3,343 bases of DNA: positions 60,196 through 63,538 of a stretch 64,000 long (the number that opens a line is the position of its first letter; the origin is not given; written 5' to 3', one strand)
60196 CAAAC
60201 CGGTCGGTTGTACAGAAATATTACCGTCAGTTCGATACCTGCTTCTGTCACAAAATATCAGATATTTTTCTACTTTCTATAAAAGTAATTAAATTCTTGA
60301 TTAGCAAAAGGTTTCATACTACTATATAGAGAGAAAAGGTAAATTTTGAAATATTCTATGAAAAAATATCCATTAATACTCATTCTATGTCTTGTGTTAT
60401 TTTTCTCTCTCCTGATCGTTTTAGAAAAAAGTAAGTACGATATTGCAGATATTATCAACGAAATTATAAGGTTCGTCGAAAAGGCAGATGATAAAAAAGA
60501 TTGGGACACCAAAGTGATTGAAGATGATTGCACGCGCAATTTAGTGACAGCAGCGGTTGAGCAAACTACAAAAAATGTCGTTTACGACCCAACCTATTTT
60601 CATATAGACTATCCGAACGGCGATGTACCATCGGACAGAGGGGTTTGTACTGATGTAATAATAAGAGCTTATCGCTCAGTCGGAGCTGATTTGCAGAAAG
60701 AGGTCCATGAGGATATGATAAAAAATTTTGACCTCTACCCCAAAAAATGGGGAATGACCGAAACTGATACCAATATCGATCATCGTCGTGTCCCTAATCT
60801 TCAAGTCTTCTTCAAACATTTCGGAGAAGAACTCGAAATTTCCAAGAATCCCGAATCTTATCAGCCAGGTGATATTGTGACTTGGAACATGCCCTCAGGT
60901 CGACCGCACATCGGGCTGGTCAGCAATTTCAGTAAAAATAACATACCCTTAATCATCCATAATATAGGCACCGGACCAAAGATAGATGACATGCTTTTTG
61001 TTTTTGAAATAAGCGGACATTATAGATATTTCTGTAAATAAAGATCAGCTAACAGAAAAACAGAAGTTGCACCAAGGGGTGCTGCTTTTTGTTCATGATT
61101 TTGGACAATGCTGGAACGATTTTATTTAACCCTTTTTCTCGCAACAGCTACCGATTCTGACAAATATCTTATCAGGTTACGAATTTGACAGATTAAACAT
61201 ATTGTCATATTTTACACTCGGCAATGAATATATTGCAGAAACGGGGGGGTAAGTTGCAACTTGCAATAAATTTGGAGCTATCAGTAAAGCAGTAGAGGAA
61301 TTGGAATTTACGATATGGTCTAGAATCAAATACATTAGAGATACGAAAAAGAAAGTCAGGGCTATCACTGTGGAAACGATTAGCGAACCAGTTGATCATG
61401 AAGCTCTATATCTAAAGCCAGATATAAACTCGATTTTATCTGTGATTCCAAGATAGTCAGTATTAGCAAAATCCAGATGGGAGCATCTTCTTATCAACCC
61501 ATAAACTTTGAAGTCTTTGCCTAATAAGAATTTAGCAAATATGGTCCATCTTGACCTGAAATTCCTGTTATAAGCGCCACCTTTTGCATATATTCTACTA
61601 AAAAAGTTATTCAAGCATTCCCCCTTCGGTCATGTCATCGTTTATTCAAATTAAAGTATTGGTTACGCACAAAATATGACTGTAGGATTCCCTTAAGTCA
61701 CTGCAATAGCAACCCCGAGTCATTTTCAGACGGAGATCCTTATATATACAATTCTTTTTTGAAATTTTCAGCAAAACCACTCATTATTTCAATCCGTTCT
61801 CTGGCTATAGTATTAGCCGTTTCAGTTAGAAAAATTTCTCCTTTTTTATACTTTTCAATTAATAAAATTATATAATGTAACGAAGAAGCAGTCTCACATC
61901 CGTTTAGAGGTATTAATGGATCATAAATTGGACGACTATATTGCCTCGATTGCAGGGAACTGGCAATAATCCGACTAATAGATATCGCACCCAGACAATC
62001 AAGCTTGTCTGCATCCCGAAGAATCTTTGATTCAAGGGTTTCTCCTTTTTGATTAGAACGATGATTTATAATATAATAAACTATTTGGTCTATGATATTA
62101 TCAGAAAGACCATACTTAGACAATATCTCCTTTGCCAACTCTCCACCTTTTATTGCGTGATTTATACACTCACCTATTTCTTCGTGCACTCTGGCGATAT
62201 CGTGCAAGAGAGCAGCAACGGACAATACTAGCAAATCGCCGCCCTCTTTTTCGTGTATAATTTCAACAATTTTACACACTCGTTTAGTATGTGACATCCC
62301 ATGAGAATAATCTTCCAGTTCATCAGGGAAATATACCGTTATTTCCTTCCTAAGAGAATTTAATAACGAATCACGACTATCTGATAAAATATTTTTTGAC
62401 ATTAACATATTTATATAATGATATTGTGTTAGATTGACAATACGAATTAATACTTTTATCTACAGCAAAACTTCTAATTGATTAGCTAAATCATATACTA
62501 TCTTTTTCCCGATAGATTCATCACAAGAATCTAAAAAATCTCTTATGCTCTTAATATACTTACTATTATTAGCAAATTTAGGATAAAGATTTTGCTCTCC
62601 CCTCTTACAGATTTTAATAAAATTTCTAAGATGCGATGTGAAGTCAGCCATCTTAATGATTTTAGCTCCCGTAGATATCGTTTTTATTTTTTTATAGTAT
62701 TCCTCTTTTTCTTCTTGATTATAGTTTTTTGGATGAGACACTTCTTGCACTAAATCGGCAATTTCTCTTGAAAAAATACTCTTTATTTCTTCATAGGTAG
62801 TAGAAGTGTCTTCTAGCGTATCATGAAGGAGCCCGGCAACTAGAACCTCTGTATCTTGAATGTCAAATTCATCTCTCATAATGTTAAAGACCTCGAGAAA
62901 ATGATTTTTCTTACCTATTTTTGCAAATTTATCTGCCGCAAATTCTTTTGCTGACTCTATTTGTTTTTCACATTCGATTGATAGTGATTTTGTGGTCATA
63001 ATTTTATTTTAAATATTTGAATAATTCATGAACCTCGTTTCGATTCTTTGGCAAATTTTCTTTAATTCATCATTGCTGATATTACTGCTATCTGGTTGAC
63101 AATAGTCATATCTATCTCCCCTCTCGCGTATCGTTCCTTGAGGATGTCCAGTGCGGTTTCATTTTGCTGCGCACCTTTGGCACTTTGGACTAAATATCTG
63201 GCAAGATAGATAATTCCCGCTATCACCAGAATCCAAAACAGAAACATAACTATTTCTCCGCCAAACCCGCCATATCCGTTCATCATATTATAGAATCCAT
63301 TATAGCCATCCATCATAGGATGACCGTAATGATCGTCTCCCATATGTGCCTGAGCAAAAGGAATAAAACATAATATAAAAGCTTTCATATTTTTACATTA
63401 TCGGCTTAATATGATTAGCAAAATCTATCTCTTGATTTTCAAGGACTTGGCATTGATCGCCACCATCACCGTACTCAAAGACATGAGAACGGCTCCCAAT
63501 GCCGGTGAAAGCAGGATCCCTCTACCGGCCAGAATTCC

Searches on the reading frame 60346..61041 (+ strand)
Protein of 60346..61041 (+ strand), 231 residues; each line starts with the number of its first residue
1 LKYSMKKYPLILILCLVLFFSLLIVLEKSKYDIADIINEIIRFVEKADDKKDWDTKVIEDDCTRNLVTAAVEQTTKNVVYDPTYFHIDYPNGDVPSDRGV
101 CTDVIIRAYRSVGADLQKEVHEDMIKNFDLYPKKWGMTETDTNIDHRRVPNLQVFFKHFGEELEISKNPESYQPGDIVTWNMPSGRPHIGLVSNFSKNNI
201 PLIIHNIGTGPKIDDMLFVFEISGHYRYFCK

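Call 3: search_protein_families(library=pfam, proteins=[window:60346-61041:+], max_evalue=0.01)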
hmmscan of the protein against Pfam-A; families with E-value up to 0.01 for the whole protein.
window:60346-61041:+ (231 aa): 1 family
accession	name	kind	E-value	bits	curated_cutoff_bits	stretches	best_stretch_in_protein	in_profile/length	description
PF06940.17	DUF1287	-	5.1e-69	231.6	25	1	68-228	2-163/163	Domain of unknown function (DUF1287)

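Call 70: search_protein_families(library=padloc, proteins=[window:60346-61041:+], max_evalue=0.001)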
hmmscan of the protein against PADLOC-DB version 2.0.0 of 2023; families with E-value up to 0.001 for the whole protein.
window:60346-61041:+ (231 aa): 0 families

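Call 71: find_homologous_proteins(query=window:60346-61041:+, max_evalue=1e-10)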
Query window:60346-61041:+ (231 aa): 8000 proteins with E <= 1e-10 among 8000 candidates; the best 120 are listed.
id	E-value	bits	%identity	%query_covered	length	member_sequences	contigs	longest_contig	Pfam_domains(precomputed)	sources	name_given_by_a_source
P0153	1.4e-137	475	88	98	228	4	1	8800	PF06940.18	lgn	-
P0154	1.5e-134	465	89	98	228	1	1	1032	PF06940.18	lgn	-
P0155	1.9e-132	458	86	98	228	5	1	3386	PF06940.18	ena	-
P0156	2.7e-131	454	86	98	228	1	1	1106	PF06940.18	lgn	-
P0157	4.7e-131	454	88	96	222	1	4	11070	PF06940.18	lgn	-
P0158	1.5e-113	396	74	98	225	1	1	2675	PF06940.18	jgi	jgi:hypothetical protein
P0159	5.2e-113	395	73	98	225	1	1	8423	PF06940.18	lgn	-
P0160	8.7e-113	394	76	98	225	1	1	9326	PF06940.18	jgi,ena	-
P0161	1.7e-111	390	75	98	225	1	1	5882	PF06940.18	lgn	-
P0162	1.2e-110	387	78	94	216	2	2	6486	PF06940.18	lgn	-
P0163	9.5e-110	384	73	98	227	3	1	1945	PF06940.18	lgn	-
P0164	1.9e-107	376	77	88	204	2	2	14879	PF06940.18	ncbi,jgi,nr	ncbi:MAG: DUF1287 domain-containing protein [Candidatus Pacebacteria bacterium]|jgi:hypothetical pro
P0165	1.3e-106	374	73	98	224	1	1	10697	PF06940.18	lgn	-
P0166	4.6e-104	365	72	98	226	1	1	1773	PF06940.18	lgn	-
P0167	1.9e-103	363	77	87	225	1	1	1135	PF06940.18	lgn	-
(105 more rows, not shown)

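Call 72: find_encoding_contigs(protein=P0157, flank=10000, max_places=4)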
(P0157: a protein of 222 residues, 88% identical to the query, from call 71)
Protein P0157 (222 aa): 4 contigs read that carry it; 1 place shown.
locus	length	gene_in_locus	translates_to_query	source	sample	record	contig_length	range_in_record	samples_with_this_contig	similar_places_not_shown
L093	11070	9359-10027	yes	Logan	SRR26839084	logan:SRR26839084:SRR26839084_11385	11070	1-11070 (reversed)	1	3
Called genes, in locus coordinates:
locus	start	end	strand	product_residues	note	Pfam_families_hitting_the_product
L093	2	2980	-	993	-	?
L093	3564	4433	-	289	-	-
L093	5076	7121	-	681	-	PF07691:PA14, PF13205:Big_5, PF22352:K319L-like_PKD, PF01471:PG_binding_1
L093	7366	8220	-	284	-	-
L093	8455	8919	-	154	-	-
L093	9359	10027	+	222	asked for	PF06940:DUF1287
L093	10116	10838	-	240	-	PF24722:DUF7674 (weak)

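Call 73: find_encoding_contigs(protein=P0153, flank=10000, max_places=4)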
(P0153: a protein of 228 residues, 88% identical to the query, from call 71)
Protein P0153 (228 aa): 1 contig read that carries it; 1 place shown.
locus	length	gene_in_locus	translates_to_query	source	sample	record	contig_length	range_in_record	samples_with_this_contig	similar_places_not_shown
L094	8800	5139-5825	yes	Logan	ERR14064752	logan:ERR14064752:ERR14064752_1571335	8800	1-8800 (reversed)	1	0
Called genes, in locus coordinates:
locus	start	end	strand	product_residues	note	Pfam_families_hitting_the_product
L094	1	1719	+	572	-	?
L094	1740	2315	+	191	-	PF00891:Methyltransf_2 (weak), PF01209:Ubie_methyltran, PF01728:FtsJ (weak), PF05175:MTS (weak), PF13847:Methyltransf_31, PF13649:Methyltransf_25, PF08241:Methyltransf_11, PF08242:Methyltransf_12, +2 more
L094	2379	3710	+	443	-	-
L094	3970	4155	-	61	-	-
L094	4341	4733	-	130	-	PF01042:Ribonuc_L-PSP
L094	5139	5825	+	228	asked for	PF06940:DUF1287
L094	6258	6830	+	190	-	-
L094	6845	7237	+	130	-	-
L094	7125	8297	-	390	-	-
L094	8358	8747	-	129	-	PF08378:NERD (weak), PF02021:UPF0102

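Call 74: find_encoding_contigs(protein=P0164, flank=10000, max_places=4)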
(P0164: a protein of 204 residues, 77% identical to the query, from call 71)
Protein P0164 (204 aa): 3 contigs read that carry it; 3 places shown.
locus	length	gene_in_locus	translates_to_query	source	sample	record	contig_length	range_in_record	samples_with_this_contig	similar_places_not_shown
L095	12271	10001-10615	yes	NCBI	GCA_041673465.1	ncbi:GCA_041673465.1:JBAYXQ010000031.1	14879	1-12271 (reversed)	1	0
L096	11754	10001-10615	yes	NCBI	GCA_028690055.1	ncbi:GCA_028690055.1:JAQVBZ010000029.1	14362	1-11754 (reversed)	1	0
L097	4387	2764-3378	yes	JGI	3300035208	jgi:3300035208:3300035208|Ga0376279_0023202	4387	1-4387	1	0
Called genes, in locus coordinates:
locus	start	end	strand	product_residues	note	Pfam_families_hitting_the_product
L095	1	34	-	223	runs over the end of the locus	PF02698:DUF218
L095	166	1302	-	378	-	PF00390:malic, PF00208:ELFV_dehydrog (weak), PF03949:Malic_M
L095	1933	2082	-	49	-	-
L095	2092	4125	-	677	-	PF01926:MMR_HSR1, PF02421:FeoB_N, PF09439:SRPRB (faint), PF17910:FeoB_Cyto, PF07670:Gate, PF07664:FeoB_C, PF07670:Gate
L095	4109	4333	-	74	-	PF04023:FeoA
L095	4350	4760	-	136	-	PF01325:Fe_dep_repress, PF02082:Rrf2 (faint), PF02742:Fe_dep_repr_C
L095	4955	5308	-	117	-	-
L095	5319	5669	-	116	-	-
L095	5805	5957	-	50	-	-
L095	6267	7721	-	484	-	PF03193:RsgA_GTPase (faint), PF00005:ABC_tran, PF02463:SMC_N (faint), PF13555:AAA_29 (faint), PF13304:AAA_21 (faint), PF00005:ABC_tran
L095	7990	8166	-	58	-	-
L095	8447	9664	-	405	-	-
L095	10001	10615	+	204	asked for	PF06940:DUF1287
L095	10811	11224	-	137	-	-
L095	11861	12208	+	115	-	-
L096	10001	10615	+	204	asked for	PF06940:DUF1287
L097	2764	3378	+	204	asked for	PF06940:DUF1287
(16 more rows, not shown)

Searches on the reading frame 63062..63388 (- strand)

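Call 38: search_protein_families(library=pfam, proteins=[window:63062-63388:-], max_evalue=0.001)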
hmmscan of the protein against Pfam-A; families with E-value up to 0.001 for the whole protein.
window:63062-63388:- (108 aa): 1 family
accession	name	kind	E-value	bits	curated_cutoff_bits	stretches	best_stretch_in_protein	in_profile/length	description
PF09851.14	SHOCT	-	0.00022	21.3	27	1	78-93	1-16/28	Short C-terminal domain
